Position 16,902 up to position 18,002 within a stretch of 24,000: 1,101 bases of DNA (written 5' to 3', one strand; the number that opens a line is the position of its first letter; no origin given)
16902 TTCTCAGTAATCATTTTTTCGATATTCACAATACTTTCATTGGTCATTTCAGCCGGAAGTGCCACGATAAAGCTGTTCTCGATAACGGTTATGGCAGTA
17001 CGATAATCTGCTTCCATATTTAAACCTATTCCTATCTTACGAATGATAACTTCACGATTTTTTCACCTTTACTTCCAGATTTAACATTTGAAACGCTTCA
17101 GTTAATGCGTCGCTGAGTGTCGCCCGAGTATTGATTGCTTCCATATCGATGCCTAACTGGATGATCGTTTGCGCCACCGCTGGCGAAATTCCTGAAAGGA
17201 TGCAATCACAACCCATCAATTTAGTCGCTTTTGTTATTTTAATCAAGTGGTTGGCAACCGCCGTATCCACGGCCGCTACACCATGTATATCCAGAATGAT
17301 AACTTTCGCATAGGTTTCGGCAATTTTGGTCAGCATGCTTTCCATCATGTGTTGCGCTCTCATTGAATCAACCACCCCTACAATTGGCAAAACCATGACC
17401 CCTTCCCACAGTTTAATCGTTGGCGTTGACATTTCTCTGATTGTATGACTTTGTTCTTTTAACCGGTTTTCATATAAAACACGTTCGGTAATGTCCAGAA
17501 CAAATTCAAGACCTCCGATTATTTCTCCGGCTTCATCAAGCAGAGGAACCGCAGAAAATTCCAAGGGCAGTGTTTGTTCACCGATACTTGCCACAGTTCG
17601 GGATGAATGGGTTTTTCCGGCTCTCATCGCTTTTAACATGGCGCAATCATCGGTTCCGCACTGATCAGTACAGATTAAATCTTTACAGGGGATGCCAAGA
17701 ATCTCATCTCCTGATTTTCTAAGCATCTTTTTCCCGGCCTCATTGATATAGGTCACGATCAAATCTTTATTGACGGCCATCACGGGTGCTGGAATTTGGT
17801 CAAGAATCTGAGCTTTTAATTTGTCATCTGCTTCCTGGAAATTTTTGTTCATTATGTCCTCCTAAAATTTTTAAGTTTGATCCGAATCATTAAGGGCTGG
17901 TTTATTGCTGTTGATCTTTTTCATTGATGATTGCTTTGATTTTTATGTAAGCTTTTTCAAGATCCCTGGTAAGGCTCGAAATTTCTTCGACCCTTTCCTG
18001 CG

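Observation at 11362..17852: Stressosome-type RsbR/S/T/X module wired to a full phosphorelay and an HD-GYP c-di-GMP phosphodiesterase instead of sigma-B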

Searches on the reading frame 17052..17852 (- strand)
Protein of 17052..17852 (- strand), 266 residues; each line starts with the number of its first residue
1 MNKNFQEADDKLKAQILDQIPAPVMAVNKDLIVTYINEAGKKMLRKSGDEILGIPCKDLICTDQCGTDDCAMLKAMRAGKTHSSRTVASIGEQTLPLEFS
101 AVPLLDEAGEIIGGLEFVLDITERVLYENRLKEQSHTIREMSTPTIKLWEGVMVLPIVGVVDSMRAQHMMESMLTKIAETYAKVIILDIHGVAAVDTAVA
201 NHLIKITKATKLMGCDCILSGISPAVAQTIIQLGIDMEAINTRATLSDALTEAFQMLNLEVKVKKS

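Call 3: search_protein_families(library=pfam, proteins=[window:17052-17852:-], max_evalue=0.01)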
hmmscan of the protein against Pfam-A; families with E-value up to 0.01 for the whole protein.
window:17052-17852:- (266 aa): 6 families
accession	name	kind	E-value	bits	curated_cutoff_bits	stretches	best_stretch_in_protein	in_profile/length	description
PF08448.16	PAS_4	-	3.2e-17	63.2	23.1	1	17-125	1-109/110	PAS fold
PF01740.26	STAS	-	1.6e-16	60.4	22.6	1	149-249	7-106/106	STAS domain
PF13426.13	PAS_9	-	8.8e-10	39.2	27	1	24-123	4-103/103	PAS domain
PF00989.32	PAS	-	4.7e-09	36.7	22.6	1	14-120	4-112/113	PAS fold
PF13188.13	PAS_8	-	0.00022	21.5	21.8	1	14-62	4-49/65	PAS domain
PF13466.11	STAS_2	-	0.0025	18.4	29.2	1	157-236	3-80/80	STAS domain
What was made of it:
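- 17052..17852 (-): rsbR: PAS (aa 14-125) plus STAS (aa 149-249) stressosome sensor/co-antagonist, 266 aa. Pfam PAS_4 and STAS (call 3).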

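Call 4: search_protein_families(library=ncbifam, proteins=[window:17052-17852:-], max_evalue=0.01)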
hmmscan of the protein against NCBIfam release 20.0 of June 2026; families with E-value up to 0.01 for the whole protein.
window:17052-17852:- (266 aa): 10 families
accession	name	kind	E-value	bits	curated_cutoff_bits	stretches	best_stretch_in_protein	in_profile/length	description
NF052652.1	YtvA_fam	equivalog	1.1e-27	97.1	250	1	120-250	113-243/243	YtvA family blue-light photoreceptor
NF008468.0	PRK11360.1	equivalog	1.5e-08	33.5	646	1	11-134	268-390/616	two-component system sensor histidine kinase AtoS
TIGR00229.1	sensory_box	domain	1.5e-06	28.3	22.9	1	14-131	8-126/126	PAS domain S-box protein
NF041552.1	TF_PrdR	equivalog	5.1e-05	21.8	795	1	7-188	131-297/577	sigma-54 dependent transcriptional regulator PrdR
TIGR00377.1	ant_ant_sig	superfamily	6.1e-05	22.9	53.45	1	149-234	10-95/108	anti-sigma factor antagonist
NF008293.1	PRK11073.1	equivalog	7.5e-05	22.1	240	1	11-107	7-102/349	nitrogen regulation protein NR(II)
NF046044.1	PnpS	equivalog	0.0007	18.7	400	1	4-129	49-168/390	two-component system histidine kinase PnpS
NF053781.1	cdiGMPphdstlr2612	equivalog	0.00087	17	1600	0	3-65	145-207/1268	Tlr1612 family c-di-GMP phosphodiesterase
TIGR02886.1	spore_II_AA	equivalog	0.0017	18.3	114.75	1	149-245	6-101/106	anti-sigma F factor antagonist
NF008302.0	PRK11091.1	equivalog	0.0044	15.2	838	1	15-185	159-324/779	aerobic respiration two-component sensor histidine kinase ArcB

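Call 38: search_solved_structures(query=window:17052-17852:-, max_evalue=0.01, show_alignments=4)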
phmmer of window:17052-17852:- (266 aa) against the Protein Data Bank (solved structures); distinct sequences matched with E-value up to 0.01: 19.
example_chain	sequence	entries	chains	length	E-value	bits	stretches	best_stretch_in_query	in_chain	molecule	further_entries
7o0i_B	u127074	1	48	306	1.5e-47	165.4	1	118-262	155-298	Anti-anti-sigma factor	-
6qcm_CD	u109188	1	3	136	6.8e-27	97.7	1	133-261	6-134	RsbR protein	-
9o3o_A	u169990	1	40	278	7.7e-27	97.5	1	127-264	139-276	STAS domain-containing protein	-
7b0u_A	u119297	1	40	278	8.1e-27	97.4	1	127-264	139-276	RsbR protein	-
9o4r_A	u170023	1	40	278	8.1e-27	97.4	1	127-264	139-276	RsbR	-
9o5l_A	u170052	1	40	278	1e-26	97.1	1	127-264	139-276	STAS domain-containing protein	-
6qcm_CB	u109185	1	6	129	1.9e-26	96.2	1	137-261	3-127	RsbR protein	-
6qcm_AB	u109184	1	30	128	2.5e-26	95.9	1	138-261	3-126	RsbR protein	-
9o3z_A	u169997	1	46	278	3.9e-26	95.2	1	127-264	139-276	RsbR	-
9o4h_A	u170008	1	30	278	5.1e-26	94.8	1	127-264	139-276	RsbR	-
6qcm_AD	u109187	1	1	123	4.8e-19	72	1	133-229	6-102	RsbR protein,RsbR protein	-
6jhk_A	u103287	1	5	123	7.3e-15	58.3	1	138-250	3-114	RsbS negative regulator of sigma-B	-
2mwg_A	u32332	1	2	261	9.5e-15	57.9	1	29-250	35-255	Blue-light photoreceptor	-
6qcm_A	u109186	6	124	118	1.6e-13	53.9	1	141-253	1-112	RsbS protein | RsbT antagonist protein RsbS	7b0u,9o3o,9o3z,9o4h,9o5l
9o4r_a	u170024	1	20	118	2.3e-13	53.4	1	141-253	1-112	RsbT antagonist protein RsbS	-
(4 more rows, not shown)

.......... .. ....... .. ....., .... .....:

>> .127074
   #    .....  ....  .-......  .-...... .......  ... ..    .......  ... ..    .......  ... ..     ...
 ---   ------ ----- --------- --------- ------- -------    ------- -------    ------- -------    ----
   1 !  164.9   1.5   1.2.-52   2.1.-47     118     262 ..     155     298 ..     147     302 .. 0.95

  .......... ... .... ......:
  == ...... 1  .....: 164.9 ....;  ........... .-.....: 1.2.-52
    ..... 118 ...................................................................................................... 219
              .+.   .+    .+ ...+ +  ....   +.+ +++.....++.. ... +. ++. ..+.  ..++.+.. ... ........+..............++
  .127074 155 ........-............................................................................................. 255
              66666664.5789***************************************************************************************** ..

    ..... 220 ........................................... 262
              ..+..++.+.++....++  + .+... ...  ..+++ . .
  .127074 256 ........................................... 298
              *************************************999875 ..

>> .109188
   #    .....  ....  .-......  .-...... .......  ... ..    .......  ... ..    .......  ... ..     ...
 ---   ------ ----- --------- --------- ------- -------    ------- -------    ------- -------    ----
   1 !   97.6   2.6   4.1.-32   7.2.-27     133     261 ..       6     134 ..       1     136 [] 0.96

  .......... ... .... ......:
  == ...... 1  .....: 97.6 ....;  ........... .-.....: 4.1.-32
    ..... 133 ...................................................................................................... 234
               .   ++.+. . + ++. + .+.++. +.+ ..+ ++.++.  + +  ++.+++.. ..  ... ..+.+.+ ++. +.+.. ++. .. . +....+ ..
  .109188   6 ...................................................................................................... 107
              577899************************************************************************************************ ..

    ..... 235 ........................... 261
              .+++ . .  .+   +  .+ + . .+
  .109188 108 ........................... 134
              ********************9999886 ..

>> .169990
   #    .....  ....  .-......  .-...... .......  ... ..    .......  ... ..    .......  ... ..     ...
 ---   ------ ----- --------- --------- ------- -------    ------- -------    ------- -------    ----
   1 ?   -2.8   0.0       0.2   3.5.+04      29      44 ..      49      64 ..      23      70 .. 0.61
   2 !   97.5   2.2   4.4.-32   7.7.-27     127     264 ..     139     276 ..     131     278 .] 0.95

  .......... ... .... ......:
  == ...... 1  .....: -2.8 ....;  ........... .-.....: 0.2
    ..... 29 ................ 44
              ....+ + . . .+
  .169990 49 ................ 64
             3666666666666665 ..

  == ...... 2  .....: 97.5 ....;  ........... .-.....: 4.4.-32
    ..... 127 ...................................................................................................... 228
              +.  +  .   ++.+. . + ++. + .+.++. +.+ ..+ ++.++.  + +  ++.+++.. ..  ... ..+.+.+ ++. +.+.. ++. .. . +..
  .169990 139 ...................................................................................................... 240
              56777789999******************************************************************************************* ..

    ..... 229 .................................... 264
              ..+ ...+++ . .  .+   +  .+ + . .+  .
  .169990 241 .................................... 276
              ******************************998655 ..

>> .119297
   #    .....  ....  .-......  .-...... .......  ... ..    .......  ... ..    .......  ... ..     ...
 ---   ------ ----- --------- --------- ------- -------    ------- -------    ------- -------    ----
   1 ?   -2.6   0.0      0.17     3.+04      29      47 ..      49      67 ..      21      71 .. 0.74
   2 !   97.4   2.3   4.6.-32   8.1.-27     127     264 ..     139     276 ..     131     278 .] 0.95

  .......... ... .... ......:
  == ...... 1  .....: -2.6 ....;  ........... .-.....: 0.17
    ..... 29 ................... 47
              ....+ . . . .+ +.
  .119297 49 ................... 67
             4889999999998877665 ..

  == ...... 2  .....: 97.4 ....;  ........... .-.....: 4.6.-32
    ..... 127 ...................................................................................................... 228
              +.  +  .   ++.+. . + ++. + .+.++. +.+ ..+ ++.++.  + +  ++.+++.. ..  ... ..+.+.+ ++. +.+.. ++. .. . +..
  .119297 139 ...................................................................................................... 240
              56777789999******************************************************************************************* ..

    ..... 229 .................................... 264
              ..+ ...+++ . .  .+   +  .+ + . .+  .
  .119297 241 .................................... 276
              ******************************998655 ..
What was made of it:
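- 17052..17852 (-): The STAS half is closest to V. vulnificus RsbR 7o0i_B, E 1.5e-47, and both phospho-acceptor positions are kept as S and T (call 38).
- On Stressosome RsbRSTX module: The alignment to Listeria and V. vulnificus RsbR structures shows VDS and AVDT at the two acceptor columns (call 38).
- Closest known: Vibrio vulnificus stressosome locus: VvRsbR-S-T-X plus VvD1/VvD2. Same: The RsbR STAS domain here is closest to the solved V. vulnificus RsbR (call 38).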

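Call 52: search_dna_similar(query=window:17052-17852:-, collection=plasmids, mode=protein, max_evalue=1e-10, max_rows=25)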
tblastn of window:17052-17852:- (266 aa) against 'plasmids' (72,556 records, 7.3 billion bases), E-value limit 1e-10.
Records with a match: 187; places in all: 223; records where one place covers at least 80% of the query: 7.
Best place of each record, by identity: <60% 187.
By first word of the organism name: Priestia 71; Phaeobacter 58; Deinococcus 17; Streptomyces 8; Vibrio 4; Bacillus 3; Alkalihalophilus 2; Listeria 2; Variovorax 2; Cytobacillus 2; and 17 more.
By predicted mobility (MOB-suite, as given by PLSDB): non-mobilizable 150; mobilizable 36; conjugative 1.
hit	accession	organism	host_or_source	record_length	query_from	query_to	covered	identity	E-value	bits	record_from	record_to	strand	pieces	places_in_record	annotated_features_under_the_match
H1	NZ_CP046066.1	Vibrio sp. THAF191d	pure culture,Surface of a polyethylene ...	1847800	118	262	55%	54.5%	7e-45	168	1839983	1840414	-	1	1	none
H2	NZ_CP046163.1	Vibrio sp. THAF191c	pure culture,Surface of a polyethylene ...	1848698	118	262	55%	54.5%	7e-45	168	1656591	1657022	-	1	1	none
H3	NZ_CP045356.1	Vibrio sp. THAF64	pure culture,Surface of a sandy ...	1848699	118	262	55%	54.5%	7e-45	168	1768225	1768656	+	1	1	none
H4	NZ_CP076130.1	Flammeovirga kamogawensis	single bacterial isolate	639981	129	261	50%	57.9%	4e-36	143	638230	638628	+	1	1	protoglobin domain-containing protein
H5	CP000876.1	Herpetosiphon aurantiacus DSM 785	-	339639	7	257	94%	28.7%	6e-21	99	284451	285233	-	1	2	putative PAS/PAC sensor protein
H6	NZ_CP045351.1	Vibrio aquimaris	pure culture,Non-filtered water from ...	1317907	103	256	58%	46.8%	2e-39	152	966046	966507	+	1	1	none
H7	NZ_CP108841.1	Streptomyces chartreusis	-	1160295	111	255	55%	46.2%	3e-34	137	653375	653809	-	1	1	none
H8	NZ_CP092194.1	Deinococcus sp. KNUC1210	Setaria viridis,cell ...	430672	99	261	61%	40.5%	2e-33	135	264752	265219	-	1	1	STAS domain-containing protein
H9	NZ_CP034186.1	Deinococcus psychrotolerans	whole organism,R2A medium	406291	99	250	57%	43.4%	2e-34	137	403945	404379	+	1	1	STAS domain-containing protein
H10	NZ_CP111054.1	Chondrinema litorale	Seaweed,red alga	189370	104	262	60%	41.5%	2e-30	126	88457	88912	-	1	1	STAS domain-containing protein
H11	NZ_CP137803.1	Priestia megaterium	Bacillus megaterium assembly,Arshan ...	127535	33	250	82%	30.2%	3e-23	105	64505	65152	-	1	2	PAS domain S-box protein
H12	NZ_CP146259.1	Priestia megaterium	Nicotiana tabacum L.,Cell ...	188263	14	250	89%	27.5%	2e-15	83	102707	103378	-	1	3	STAS domain-containing protein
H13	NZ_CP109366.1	Streptomyces sp. NBC_01558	-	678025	115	254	53%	46.4%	1e-31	129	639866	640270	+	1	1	STAS domain-containing protein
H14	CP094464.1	Deinococcus radiodurans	prokaryote,soil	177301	128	254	48%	51.2%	1e-34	138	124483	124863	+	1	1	none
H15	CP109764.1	Priestia megaterium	potato,mixed culture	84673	98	258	61%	39.8%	1e-25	112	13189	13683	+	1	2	STAS domain-containing protein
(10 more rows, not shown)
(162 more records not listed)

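Call 53: get_annotated_region(hit=H1, flank=9000)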
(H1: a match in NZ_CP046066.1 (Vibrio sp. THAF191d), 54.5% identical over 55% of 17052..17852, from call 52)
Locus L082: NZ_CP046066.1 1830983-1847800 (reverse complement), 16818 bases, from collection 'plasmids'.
description: Vibrio sp. THAF191d plasmid pTHAF191d_b, complete sequence
organism: Vibrio sp. THAF191d (NCBI taxid 2661922)
taxonomy: Bacteria; Pseudomonadota; Gammaproteobacteria; Vibrionales; Vibrionaceae; Vibrio; Vibrio sp. THAF191d
host: -; source: pure culture,Surface of a polyethylene microplastic particle present in tank 6 of a marine aquarium ...; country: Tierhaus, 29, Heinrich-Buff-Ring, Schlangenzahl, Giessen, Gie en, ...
typing (MOB-suite, as given by PLSDB): non-mobilizable
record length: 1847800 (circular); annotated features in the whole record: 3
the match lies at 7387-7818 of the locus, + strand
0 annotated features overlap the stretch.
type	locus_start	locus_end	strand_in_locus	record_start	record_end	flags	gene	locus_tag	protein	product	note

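Call 55: search_protein_families(library=pfam, proteins=[L082:6874-7845:+, L082:7861-8214:+, L082:8218-8640:+, L082:8642-9226:+, L082:9219-12392:+, L082:12373-13515:+, L082:13704-14708:+], max_evalue=0.001)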
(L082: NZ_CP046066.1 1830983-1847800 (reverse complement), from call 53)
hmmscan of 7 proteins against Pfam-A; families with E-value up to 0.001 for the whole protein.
L082:6874-7845:+ (323 aa): 2 families
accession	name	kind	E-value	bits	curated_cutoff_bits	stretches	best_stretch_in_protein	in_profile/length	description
PF11563.14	Protoglobin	-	4.1e-29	102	25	1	31-178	6-154/158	Protoglobin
PF01740.26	STAS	-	4.6e-14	52.5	22.6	1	203-302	8-106/106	STAS domain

L082:7861-8214:+ (117 aa): 1 family
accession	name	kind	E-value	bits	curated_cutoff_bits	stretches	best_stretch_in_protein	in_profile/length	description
PF01740.26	STAS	-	6.1e-05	23.2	22.6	1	7-98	4-94/106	STAS domain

L082:8218-8640:+ (140 aa): 2 families
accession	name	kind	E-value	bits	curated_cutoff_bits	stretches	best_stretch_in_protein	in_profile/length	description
PF13581.12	HATPase_c_2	-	9.2e-11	42.3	27.4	1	32-137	18-127/127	Histidine kinase-like ATPase domain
PF02518.31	HATPase_c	-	2.2e-10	41.4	26.4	1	46-135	6-105/111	Histidine kinase-, DNA gyrase B-, and HSP90-like ATPase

L082:8642-9226:+ (194 aa): 1 family
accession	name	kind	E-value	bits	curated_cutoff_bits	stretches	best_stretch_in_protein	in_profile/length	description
PF07228.17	SpoIIE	-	1e-05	26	25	1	29-191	3-191/192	Stage II sporulation protein E (SpoIIE)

L082:9219-12392:+ (1057 aa): 7 families
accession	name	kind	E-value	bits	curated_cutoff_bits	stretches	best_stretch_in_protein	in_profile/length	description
PF00072.30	Response_reg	-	4.5e-46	156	30.2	2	696-812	1-110/111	Response regulator receiver domain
PF02518.31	HATPase_c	-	4.5e-31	108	26.4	1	412-525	1-108/111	Histidine kinase-, DNA gyrase B-, and HSP90-like ATPase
PF00512.31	HisKA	-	4.2e-21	75.2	26.9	1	301-365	2-66/66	His Kinase A (phospho-acceptor) domain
PF00989.32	PAS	-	5.4e-11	42.9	22.6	1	166-276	4-112/113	PAS fold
PF01627.28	Hpt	-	3.7e-10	40.3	24.6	1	876-949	2-78/84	Hpt domain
PF13426.13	PAS_9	-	5e-10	40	27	1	174-278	2-102/103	PAS domain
PF13188.13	PAS_8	-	9.6e-07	28.9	21.8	1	165-219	3-57/65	PAS domain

L082:12373-13515:+ (380 aa): 3 families
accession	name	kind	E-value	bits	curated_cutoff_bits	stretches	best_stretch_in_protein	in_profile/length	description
PF13487.12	HD_5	-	7.6e-31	107.6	27.2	1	167-343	6-169/170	HD domain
PF00072.30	Response_reg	-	1.1e-27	96.9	30.2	1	12-122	1-110/111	Response regulator receiver domain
PF01966.28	HD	-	1.4e-16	61.3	22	1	176-312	2-115/116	HD domain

L082:13704-14708:+ (334 aa): 1 family
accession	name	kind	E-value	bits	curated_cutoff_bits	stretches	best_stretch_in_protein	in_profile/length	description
PF00072.30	Response_reg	-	2.6e-21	76.3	30.2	1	5-115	1-110/111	Response regulator receiver domain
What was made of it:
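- On Vibrio-type stressosome output (D1 hybrid kinase plus D2 regulator): Pfam HD_5 is present in both (calls 3, 55). The window RsbR has PAS, whereas the Vibrio RsbR has Protoglobin (calls 3, 55).
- Closest known: Vibrio vulnificus stressosome locus: VvRsbR-S-T-X plus VvD1/VvD2. Different: RsbR carries a PAS domain rather than a haem globin-coupled sensor (protoglobin in THAF191d, call 55).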

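Call 64: search_protein_families(library=pfam, proteins=[L082:13704-14708:+], max_evalue=0.001)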
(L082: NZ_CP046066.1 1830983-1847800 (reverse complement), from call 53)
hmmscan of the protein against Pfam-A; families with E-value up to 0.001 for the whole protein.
L082:13704-14708:+ (334 aa): 1 family
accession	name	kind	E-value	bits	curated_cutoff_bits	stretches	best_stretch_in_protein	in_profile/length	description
PF00072.30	Response_reg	-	2.6e-21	76.3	30.2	1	5-115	1-110/111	Response regulator receiver domain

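Call 85: get_annotated_region(hit=H6, flank=9000)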
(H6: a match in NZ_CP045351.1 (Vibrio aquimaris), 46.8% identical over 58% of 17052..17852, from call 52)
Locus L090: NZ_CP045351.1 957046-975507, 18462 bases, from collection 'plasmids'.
description: Vibrio aquimaris strain THAF100 plasmid pTHAF100_a, complete sequence
organism: Vibrio aquimaris (NCBI taxid 2587862)
taxonomy: Bacteria; Pseudomonadota; Gammaproteobacteria; Vibrionales; Vibrionaceae; Vibrio; Vibrio aquimaris
host: -; source: pure culture,Non-filtered water from the water column of tank 6 of a marine aquarium containing stony-coral ...; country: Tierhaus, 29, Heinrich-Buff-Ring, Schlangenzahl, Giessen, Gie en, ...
typing (MOB-suite, as given by PLSDB): non-mobilizable
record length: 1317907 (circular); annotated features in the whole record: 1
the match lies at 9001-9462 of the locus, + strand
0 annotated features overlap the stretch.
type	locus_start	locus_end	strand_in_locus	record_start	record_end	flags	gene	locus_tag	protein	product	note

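Call 86: get_annotated_region(hit=H4, flank=9000)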
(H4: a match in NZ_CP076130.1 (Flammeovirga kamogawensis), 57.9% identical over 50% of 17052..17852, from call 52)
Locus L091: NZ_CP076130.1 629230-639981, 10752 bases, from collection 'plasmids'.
description: Flammeovirga kamogawensis strain YS10 plasmid p1, complete sequence
organism: Flammeovirga kamogawensis (NCBI taxid 373891)
taxonomy: Bacteria; Bacteroidota; Cytophagia; Cytophagales; Flammeovirgaceae; Flammeovirga; Flammeovirga kamogawensis
host: -; source: single bacterial isolate; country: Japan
typing (MOB-suite, as given by PLSDB): non-mobilizable
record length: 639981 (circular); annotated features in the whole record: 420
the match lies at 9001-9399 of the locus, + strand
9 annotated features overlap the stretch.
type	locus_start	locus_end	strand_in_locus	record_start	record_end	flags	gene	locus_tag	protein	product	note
CDS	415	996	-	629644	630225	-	-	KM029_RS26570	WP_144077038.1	helix-turn-helix domain-containing protein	-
CDS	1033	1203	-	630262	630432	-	-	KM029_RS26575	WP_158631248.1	hypothetical protein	-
CDS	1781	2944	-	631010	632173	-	-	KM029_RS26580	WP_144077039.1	PatB family C-S lyase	GO:0009058 - biosynthetic process [Evidence IEA]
CDS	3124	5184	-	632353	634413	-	-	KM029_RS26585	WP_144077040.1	T9SS type A sorting domain-containing protein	-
CDS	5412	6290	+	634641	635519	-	-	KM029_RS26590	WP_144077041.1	DUF302 domain-containing protein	-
CDS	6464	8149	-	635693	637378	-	-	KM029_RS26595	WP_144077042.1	glycoside hydrolase family 43 protein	-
CDS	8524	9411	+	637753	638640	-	-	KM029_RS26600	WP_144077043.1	protoglobin domain-containing protein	-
CDS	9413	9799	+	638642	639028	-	-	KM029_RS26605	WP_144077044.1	STAS domain-containing protein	-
CDS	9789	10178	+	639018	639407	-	-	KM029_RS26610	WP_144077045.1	ATP-binding protein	-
